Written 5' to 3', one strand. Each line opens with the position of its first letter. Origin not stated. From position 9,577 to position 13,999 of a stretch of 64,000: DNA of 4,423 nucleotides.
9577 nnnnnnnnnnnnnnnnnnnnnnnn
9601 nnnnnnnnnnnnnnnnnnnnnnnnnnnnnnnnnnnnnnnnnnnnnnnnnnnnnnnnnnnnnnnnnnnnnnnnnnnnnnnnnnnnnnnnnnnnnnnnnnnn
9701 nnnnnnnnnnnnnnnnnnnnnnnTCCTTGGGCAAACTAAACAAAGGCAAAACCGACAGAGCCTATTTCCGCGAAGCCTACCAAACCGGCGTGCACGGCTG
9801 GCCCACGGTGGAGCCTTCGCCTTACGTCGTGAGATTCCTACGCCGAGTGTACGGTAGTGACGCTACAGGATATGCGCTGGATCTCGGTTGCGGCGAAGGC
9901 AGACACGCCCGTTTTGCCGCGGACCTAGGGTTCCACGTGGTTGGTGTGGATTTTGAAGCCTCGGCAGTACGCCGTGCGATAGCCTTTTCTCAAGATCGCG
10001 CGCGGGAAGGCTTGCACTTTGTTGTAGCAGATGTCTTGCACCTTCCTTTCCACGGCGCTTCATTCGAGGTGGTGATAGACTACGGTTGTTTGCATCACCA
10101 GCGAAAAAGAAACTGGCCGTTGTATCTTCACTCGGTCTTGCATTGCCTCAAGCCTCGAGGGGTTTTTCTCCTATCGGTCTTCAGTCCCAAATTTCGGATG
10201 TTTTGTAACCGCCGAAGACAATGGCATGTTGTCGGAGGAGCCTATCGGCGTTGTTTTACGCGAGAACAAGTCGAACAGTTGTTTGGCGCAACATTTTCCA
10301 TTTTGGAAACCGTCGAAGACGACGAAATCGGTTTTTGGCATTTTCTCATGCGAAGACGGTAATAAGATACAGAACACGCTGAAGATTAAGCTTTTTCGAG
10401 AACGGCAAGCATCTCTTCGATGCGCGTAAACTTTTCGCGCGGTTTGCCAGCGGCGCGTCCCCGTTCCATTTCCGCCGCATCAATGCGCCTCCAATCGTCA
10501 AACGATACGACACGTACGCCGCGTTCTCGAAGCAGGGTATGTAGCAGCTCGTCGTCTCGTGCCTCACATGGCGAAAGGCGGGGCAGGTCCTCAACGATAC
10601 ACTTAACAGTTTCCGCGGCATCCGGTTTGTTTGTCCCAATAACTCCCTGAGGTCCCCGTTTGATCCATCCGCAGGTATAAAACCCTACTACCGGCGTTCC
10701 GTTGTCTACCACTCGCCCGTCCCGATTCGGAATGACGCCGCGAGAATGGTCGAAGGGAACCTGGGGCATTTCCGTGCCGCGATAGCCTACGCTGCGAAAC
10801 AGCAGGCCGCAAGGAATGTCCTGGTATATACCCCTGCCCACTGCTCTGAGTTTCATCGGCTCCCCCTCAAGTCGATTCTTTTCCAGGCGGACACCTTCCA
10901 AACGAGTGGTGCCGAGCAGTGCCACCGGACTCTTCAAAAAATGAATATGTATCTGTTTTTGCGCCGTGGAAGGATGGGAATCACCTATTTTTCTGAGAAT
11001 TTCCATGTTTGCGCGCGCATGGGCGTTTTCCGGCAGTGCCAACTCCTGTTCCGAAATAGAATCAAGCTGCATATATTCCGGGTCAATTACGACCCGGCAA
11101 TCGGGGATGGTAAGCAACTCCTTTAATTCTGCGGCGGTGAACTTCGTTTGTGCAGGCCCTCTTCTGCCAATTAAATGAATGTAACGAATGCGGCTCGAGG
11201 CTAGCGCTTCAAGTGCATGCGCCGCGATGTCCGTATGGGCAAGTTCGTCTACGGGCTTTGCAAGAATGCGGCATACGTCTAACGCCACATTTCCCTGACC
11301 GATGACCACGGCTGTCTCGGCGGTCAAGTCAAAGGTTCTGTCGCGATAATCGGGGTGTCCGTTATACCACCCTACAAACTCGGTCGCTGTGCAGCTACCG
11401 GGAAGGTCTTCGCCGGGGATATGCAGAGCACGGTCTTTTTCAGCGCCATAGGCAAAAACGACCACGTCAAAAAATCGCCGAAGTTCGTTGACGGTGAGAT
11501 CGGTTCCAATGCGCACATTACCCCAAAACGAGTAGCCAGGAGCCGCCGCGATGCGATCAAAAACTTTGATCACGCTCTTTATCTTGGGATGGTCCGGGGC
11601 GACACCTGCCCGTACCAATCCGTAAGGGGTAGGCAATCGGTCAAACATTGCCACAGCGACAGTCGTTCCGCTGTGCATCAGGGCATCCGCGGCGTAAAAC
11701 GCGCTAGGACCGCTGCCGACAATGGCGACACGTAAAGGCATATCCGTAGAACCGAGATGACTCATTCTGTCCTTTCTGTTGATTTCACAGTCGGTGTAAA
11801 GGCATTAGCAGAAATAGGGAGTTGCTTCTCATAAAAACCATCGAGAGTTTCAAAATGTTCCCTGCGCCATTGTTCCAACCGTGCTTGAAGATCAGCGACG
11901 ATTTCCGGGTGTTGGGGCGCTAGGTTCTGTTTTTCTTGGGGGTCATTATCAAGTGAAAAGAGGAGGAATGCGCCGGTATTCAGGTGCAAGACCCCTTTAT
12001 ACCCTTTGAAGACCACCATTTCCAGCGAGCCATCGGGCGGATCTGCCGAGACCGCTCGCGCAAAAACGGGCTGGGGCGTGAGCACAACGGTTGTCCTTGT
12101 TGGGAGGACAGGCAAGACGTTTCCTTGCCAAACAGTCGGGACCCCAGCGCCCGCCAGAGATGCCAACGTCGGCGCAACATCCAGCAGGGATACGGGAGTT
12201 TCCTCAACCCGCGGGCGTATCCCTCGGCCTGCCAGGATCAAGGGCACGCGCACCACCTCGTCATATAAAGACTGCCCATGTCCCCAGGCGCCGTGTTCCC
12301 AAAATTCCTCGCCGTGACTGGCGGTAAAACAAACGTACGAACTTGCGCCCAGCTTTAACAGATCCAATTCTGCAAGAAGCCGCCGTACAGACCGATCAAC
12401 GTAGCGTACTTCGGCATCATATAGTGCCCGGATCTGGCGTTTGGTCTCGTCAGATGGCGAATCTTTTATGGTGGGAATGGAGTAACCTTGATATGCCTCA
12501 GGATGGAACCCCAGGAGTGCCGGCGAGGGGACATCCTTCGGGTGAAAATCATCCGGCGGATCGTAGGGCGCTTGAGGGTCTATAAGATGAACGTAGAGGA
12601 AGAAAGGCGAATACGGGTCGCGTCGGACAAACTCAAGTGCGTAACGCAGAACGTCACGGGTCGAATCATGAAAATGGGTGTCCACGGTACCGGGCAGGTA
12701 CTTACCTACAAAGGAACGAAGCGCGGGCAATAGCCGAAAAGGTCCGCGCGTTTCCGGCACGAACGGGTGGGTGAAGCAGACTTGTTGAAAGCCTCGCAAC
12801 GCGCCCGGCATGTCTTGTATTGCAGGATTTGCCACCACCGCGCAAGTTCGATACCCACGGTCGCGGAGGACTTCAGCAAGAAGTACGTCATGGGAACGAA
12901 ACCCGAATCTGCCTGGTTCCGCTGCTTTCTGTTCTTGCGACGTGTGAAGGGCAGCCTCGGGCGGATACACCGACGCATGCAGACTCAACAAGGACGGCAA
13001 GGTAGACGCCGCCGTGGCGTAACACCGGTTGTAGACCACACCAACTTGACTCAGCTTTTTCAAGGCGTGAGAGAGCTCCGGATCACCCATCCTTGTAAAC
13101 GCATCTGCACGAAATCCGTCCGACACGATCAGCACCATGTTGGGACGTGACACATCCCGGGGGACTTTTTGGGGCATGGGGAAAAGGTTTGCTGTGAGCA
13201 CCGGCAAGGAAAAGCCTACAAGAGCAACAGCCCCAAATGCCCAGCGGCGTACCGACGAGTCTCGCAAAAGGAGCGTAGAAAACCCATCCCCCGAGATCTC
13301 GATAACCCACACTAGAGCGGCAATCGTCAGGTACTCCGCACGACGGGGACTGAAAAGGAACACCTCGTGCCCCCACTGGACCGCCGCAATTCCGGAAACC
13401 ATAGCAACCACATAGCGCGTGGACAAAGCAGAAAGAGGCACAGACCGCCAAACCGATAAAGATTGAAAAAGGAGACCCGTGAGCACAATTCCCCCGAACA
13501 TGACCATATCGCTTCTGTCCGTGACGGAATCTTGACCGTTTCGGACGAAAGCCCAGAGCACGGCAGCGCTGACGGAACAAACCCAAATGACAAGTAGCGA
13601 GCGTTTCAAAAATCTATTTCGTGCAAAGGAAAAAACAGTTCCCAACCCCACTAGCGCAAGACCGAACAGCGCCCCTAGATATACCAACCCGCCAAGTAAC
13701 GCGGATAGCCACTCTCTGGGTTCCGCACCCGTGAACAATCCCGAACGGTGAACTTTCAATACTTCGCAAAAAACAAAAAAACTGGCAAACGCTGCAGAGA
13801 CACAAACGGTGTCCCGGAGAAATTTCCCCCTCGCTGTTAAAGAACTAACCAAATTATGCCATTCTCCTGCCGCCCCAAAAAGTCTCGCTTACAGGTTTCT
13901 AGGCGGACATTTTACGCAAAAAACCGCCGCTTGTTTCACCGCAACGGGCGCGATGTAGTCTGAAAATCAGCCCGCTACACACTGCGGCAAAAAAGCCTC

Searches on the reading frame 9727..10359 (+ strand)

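Call 7: search_protein_families(library=pfam, proteins=[window:9727-10359:+], max_evalue=0.001)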
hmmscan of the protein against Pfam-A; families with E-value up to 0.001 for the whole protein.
window:9727-10359:+ (211 aa): 10 families
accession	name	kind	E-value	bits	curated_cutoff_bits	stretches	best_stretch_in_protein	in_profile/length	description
PF13649.12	Methyltransf_25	-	3.3e-18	66.6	27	1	51-145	2-97/97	Methyltransferase domain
PF08241.18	Methyltransf_11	-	8.8e-17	62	21.2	1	51-148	1-94/95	Methyltransferase domain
PF13847.12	Methyltransf_31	-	1.8e-16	60.5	27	1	50-166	7-129/145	Methyltransferase domain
PF13489.12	Methyltransf_23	-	5.9e-13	49.3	27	1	44-186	20-154/164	Methyltransferase domain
PF08242.18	Methyltransf_12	-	1.4e-11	45.4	30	1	51-147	1-98/98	Methyltransferase domain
PF05724.17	TPMT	-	2.9e-07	30.8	26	1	15-151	7-155/218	Thiopurine S-methyltransferase (TPMT)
PF02353.26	CMAS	-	5.8e-05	23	27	1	50-153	66-168/273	Mycolic acid cyclopropane synthetase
PF03848.20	TehB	-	0.00012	22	20.4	1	48-104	32-88/193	Tellurite resistance protein TehB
PF05148.21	Methyltransf_8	-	0.00052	20.4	27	0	14-77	44-102/219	Hypothetical methyltransferase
PF01209.24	Ubie_methyltran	-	0.00076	19.3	20.1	1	40-153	41-155/233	ubiE/COQ5 methyltransferase family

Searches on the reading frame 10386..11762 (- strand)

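Call 7: search_protein_families(library=pfam, proteins=[window:10386-11762:-], max_evalue=0.001)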
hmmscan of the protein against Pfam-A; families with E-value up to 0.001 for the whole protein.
window:10386-11762:- (458 aa): 1 family
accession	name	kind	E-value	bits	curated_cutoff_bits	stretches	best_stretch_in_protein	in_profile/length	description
PF07992.20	Pyr_redox_2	-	1.2e-06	28.6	26.1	1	11-171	2-165/291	Pyridine nucleotide-disulphide oxidoreductase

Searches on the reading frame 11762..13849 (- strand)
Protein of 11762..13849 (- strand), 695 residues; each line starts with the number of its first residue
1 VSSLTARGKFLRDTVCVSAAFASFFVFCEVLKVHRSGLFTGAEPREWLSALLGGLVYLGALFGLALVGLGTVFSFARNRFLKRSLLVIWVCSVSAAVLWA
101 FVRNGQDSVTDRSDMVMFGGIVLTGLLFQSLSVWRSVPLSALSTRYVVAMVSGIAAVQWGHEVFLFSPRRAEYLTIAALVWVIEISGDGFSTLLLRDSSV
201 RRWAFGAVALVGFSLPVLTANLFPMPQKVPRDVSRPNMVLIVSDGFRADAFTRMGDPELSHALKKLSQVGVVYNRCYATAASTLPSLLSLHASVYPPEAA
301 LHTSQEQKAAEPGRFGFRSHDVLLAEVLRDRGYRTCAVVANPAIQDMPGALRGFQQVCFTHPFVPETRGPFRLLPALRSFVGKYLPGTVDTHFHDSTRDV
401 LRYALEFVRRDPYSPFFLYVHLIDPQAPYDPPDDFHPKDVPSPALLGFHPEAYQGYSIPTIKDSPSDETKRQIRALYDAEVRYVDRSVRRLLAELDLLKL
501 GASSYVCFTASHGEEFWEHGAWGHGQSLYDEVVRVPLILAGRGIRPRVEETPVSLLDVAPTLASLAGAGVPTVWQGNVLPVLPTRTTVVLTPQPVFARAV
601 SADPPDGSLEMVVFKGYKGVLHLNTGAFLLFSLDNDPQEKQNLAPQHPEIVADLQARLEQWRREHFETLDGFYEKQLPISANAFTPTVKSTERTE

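Call 7: search_protein_families(library=pfam, proteins=[window:11762-13849:-], max_evalue=0.001)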
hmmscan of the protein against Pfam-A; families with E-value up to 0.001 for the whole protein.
window:11762-13849:- (695 aa): 3 families
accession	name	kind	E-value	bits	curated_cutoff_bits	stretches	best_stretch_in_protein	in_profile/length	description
PF00884.28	Sulfatase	-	2.3e-32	112.9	25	1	236-568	1-301/301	Sulfatase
PF16347.10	SGSH_C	-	1.6e-06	28.8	29.3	1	519-663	3-153/154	N-sulphoglucosamine sulphohydrolase, C-terminal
PF01663.27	Phosphodiest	-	0.00064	19.9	23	0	239-296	2-57/342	Type I phosphodiesterase / nucleotide pyrophosphatase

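Call 8: search_protein_families(library=ncbifam, proteins=[window:11762-13849:-], max_evalue=0.001)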
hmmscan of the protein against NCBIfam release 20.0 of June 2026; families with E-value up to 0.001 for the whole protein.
window:11762-13849:- (695 aa): 5 families
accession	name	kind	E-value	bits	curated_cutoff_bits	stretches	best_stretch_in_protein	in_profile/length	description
NF010322.0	PRK13759.1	equivalog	1.2e-35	122.9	481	2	397-670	182-458/486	arylsulfatase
TIGR03417.1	chol_sulfatase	equivalog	4.8e-26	91.7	433.45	1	402-662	171-441/500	choline-sulfatase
NF052527.1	Mn_arylsulf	exception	1.8e-16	60.1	850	1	393-664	177-454/479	manganese-dependent arylsulfatase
NF045661.1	HdlasePehA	equivalog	4.4e-16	58.6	900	1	467-668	274-492/506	phosphoric/sulfuric ester hydrolase PehA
NF051873.1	AlkPhosPhoY32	equivalog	3e-05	22.7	1000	0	524-578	484-537/539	alkaline phosphatase PhoY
